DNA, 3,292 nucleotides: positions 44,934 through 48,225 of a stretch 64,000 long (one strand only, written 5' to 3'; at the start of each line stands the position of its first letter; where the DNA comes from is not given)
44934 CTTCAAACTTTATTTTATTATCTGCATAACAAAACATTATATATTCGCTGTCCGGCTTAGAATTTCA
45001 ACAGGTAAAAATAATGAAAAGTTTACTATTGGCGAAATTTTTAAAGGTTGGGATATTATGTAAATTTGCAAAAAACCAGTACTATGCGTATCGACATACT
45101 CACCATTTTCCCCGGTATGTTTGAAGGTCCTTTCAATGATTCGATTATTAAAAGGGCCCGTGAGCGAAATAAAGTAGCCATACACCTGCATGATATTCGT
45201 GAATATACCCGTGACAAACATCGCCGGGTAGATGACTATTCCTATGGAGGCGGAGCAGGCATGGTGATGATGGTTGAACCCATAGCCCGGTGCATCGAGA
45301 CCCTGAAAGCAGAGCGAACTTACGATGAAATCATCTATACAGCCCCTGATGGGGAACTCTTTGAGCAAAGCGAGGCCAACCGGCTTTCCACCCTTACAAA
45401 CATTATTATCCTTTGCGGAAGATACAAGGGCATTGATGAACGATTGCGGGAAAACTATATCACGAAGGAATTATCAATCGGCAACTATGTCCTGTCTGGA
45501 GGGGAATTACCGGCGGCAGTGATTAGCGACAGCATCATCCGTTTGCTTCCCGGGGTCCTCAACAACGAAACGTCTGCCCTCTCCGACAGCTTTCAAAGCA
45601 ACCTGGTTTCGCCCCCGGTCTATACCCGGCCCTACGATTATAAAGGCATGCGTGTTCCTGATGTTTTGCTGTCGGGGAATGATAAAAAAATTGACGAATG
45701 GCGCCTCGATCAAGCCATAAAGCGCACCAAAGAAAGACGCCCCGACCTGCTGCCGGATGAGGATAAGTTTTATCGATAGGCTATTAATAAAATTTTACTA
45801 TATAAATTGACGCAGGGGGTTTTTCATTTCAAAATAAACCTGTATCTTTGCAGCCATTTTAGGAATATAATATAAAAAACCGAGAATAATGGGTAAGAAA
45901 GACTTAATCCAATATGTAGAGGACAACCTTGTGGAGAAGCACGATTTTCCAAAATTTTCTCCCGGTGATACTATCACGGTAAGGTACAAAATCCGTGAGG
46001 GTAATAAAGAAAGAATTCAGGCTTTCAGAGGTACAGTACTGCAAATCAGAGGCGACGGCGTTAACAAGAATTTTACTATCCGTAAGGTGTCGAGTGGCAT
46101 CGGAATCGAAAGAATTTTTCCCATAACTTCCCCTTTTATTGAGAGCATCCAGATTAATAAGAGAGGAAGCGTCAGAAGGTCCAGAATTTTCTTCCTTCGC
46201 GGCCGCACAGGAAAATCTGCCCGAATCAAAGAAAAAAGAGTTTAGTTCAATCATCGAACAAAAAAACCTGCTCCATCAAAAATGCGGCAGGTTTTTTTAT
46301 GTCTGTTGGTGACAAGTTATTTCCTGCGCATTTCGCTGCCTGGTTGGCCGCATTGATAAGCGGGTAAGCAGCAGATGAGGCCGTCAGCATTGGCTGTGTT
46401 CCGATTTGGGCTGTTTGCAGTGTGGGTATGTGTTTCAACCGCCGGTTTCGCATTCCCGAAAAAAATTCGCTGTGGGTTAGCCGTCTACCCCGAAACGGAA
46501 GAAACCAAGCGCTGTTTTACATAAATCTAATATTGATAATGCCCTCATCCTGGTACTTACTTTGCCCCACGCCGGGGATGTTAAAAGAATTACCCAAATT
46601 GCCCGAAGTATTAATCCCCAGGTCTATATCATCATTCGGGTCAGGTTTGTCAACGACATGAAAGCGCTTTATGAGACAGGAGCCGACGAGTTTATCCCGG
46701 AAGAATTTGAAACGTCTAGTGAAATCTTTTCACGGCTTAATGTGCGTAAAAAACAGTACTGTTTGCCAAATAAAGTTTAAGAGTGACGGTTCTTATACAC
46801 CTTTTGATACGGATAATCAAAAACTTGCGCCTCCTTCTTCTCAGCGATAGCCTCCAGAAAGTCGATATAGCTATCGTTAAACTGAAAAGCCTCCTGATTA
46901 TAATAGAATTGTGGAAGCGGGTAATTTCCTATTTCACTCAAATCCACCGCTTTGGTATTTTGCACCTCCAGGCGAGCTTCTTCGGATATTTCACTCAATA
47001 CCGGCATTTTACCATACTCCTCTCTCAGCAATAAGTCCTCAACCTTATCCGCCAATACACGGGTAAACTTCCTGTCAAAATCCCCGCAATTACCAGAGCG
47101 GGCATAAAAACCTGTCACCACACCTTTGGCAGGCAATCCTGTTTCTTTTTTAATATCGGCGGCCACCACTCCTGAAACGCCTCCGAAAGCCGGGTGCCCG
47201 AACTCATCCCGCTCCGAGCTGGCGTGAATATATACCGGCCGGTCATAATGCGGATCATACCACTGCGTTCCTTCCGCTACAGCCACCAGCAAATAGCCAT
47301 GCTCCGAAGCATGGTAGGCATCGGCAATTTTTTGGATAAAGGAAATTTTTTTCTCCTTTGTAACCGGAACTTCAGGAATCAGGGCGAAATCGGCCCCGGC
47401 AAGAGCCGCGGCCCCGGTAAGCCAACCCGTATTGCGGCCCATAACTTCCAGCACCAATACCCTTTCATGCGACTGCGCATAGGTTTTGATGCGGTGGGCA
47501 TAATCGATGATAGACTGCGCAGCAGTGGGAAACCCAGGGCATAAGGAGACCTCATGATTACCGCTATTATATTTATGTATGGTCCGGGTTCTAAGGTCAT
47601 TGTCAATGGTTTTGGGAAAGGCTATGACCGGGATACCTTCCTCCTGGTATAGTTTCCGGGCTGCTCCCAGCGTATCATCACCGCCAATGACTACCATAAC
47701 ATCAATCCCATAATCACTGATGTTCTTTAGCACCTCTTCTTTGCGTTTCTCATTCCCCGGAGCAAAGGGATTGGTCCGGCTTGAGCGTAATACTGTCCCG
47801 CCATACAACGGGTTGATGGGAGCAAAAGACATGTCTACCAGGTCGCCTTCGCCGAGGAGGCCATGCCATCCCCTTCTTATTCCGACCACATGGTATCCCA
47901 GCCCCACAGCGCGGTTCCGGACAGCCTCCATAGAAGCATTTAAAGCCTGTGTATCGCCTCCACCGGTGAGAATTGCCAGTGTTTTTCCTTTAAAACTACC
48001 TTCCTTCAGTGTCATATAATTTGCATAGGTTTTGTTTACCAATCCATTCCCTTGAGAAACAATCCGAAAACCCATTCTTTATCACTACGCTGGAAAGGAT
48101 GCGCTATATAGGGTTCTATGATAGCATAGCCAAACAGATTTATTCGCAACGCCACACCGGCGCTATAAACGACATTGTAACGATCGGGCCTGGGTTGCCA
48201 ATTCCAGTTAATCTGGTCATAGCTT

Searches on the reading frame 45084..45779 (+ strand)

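Call 85: search_protein_families(library=pfam, proteins=[window:45084-45779:+], max_evalue=0.00001)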
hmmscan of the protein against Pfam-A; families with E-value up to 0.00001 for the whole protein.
window:45084-45779:+ (231 aa): 1 family
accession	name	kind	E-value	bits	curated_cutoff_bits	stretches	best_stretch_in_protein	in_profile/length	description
PF01746.26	tRNA_m1G_MT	-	2.8e-58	197.3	27.3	1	23-220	2-195/195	tRNA (Guanine-1)-methyltransferase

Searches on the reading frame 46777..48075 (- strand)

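Call 85: search_protein_families(library=pfam, proteins=[window:46777-48075:-], max_evalue=0.00001)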
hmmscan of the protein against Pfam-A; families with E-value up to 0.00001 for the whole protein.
window:46777-48075:- (432 aa): 2 families
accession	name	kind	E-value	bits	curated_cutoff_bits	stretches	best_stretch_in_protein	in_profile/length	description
PF00365.25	PFK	-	6.9e-59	199.9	30.9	1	33-344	2-272/277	Phosphofructokinase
PF01513.26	NAD_kinase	-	3.2e-07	31.1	25.5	1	101-154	50-103/130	ATP-NAD kinase N-terminal domain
